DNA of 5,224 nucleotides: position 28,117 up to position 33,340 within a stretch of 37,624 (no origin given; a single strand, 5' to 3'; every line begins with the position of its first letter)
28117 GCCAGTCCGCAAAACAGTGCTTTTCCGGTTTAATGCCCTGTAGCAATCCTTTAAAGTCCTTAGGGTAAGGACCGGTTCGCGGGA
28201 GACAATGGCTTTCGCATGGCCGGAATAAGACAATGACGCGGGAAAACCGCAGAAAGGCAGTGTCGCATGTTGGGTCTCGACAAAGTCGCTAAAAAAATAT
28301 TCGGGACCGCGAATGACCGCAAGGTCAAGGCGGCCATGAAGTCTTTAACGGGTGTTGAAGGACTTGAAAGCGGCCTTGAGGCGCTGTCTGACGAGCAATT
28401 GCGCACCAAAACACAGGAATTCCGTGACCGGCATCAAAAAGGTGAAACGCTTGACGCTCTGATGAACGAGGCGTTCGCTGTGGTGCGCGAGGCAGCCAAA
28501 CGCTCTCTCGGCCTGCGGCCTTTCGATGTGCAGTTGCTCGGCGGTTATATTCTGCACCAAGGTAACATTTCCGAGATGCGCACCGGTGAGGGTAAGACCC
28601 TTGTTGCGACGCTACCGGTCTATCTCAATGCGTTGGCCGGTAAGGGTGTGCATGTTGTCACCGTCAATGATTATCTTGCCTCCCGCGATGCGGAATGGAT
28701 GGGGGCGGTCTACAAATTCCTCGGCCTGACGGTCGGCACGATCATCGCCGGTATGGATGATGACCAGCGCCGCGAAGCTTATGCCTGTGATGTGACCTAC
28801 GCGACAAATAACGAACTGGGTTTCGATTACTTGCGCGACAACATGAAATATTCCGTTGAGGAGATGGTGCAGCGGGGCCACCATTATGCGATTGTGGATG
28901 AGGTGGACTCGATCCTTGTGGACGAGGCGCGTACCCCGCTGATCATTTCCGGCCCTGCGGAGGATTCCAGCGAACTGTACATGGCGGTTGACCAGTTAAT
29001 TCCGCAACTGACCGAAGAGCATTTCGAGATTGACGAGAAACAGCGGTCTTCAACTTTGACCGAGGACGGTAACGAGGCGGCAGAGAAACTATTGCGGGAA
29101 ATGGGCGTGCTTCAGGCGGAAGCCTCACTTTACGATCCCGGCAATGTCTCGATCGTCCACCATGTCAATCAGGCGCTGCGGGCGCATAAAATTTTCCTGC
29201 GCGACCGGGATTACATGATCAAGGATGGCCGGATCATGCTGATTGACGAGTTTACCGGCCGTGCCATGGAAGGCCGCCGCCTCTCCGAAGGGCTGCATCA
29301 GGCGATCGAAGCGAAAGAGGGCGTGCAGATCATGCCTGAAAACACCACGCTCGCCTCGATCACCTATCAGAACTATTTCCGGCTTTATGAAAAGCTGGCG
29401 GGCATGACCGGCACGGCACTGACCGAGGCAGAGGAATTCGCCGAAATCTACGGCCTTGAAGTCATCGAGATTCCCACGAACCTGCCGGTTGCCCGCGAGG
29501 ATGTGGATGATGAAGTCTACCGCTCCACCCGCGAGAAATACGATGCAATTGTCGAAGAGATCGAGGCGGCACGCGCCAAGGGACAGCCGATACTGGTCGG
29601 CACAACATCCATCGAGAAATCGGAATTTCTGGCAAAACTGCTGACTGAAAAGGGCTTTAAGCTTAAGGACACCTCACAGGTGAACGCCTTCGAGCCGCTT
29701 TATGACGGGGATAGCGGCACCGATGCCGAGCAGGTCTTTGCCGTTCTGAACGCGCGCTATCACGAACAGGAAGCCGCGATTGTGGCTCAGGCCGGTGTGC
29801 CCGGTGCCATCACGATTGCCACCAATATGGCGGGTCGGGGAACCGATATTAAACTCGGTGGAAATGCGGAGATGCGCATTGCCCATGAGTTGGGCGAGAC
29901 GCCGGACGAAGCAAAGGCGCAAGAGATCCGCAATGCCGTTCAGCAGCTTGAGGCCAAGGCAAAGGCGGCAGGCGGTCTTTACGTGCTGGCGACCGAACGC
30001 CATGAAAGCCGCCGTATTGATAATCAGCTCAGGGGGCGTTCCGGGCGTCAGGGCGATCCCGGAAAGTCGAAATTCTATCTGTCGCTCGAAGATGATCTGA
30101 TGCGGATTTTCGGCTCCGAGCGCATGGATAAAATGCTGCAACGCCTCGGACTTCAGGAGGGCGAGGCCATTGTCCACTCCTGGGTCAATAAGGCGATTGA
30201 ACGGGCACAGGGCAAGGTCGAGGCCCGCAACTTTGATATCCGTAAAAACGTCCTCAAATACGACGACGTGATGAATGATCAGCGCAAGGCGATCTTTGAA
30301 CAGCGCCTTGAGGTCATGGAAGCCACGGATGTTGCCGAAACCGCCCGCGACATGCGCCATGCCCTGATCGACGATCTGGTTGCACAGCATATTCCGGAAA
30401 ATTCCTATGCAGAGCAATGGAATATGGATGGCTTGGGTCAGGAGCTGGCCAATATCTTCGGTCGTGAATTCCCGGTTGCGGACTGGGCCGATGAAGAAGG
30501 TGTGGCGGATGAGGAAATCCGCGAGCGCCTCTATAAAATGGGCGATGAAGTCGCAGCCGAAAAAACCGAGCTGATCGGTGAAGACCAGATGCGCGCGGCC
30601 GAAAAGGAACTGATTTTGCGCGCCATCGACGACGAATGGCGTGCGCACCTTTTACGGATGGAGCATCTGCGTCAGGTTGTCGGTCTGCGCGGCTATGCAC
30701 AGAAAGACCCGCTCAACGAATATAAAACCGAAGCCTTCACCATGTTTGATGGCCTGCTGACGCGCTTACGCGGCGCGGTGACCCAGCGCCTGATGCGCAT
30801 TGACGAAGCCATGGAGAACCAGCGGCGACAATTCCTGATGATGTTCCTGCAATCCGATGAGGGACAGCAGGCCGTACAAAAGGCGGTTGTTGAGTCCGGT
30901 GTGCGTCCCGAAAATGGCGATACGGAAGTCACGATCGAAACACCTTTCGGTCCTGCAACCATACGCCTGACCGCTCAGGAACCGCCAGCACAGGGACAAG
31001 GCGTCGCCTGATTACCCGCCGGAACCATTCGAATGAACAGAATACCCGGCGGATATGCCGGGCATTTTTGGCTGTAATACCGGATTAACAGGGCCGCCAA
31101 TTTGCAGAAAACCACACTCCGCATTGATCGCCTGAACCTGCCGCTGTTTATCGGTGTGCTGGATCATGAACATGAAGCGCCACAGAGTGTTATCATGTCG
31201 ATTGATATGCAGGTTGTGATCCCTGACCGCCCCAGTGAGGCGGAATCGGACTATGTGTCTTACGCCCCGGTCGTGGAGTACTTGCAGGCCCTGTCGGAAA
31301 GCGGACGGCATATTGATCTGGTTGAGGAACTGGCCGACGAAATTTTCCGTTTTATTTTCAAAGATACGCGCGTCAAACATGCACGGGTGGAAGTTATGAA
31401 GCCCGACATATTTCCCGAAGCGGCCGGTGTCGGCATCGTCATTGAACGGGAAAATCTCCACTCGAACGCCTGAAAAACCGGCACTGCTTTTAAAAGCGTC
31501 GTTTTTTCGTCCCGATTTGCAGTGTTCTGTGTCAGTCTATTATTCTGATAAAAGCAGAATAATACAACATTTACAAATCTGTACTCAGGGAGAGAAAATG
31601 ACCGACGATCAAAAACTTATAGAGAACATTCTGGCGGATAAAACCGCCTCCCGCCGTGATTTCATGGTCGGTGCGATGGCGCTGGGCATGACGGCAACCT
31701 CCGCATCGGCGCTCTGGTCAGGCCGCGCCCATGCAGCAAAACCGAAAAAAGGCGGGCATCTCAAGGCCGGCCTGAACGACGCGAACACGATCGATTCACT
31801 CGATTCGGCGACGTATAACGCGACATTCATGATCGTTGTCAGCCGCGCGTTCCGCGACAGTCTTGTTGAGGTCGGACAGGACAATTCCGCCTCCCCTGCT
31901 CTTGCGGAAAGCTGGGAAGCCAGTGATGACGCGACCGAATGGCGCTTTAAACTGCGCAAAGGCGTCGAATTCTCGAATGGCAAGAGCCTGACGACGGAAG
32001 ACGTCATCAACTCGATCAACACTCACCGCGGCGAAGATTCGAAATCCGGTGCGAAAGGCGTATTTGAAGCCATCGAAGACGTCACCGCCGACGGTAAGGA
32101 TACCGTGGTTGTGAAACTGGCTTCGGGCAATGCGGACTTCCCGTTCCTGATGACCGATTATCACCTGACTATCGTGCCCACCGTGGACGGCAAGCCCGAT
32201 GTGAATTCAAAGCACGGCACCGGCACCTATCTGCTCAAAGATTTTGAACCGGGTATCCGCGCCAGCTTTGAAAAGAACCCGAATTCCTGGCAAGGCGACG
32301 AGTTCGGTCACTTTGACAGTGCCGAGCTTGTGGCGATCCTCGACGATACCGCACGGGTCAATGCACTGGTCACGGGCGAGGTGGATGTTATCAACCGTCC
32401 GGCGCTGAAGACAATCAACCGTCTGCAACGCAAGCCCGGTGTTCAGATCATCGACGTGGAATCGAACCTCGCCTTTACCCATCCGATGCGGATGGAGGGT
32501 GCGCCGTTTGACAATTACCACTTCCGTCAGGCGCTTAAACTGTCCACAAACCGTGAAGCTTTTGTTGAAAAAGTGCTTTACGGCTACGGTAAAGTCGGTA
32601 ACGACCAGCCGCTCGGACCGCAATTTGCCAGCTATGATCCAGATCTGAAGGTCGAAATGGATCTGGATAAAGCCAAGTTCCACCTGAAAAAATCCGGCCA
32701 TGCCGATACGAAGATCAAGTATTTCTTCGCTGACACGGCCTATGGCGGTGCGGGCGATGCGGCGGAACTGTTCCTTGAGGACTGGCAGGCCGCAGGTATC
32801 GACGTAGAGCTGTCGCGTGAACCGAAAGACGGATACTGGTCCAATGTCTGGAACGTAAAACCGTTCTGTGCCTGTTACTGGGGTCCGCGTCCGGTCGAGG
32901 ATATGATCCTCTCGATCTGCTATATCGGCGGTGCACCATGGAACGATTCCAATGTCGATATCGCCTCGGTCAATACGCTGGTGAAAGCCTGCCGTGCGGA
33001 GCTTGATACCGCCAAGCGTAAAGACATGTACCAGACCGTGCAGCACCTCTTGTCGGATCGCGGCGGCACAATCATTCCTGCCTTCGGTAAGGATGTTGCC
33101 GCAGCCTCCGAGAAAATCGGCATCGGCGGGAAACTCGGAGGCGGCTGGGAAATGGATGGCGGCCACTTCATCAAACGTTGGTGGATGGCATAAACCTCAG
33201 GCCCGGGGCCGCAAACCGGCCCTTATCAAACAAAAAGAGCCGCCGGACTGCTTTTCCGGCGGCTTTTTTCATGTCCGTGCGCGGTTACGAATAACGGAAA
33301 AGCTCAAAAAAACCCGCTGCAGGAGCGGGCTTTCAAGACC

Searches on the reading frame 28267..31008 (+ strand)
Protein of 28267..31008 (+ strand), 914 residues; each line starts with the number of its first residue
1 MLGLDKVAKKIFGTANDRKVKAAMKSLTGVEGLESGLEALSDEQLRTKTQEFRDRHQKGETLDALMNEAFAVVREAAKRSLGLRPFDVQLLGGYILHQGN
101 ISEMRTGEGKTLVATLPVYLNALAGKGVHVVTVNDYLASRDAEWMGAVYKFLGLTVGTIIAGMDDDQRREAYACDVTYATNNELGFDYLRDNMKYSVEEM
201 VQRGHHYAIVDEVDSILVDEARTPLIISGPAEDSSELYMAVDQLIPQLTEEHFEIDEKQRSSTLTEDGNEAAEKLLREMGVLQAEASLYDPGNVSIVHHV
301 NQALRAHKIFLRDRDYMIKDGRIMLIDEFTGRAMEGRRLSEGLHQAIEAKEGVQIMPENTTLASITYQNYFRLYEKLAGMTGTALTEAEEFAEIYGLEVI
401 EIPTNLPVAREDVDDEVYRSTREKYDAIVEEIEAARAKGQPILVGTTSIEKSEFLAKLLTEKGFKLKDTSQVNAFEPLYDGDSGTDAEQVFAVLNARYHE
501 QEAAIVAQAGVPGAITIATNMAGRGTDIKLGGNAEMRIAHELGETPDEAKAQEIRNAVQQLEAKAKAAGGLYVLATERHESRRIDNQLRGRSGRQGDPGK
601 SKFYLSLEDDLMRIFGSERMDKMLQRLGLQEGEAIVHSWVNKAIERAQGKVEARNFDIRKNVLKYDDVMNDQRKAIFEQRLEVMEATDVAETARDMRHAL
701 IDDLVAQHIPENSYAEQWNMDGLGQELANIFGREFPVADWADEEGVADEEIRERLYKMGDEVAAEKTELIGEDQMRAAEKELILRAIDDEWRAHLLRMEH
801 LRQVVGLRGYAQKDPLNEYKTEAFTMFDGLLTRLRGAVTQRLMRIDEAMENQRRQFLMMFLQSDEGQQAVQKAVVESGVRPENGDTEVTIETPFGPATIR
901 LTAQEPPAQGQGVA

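Call 54: search_protein_families(library=pfam, proteins=[window:28267-31008:+], max_evalue=0.00001)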
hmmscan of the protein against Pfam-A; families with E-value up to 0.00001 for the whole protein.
window:28267-31008:+ (914 aa): 5 families
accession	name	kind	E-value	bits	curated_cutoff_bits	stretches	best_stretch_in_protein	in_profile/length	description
PF07517.20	SecA_DEAD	-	3e-130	434.1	24.6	1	9-391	2-289/290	SecA DEAD-like domain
PF21090.3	P-loop_SecA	-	6.1e-86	287.7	27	1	407-632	1-205/205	SecA P-loop domain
PF07516.18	SecA_SW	-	7.1e-66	222.5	26.7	1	634-845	1-199/200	SecA Wing and Scaffold domain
PF01043.26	SecA_PP_bind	-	5.7e-39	133.5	23.5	1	234-348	2-110/110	SecA preprotein cross-linking domain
PF00270.35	DEAD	-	2.9e-06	27.6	26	1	102-220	19-133/167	DEAD/DEAH box helicase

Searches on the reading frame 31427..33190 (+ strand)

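Call 54: search_protein_families(library=pfam, proteins=[window:31427-33190:+], max_evalue=0.00001)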
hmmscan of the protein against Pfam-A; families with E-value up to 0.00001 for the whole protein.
window:31427-33190:+ (588 aa): 1 family
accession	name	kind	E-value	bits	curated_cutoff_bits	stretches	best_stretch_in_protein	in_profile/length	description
PF00496.27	SBP_bac_5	-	1e-69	235.9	32.4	1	156-476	3-337/368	Bacterial extracellular solute-binding proteins, family 5 Middle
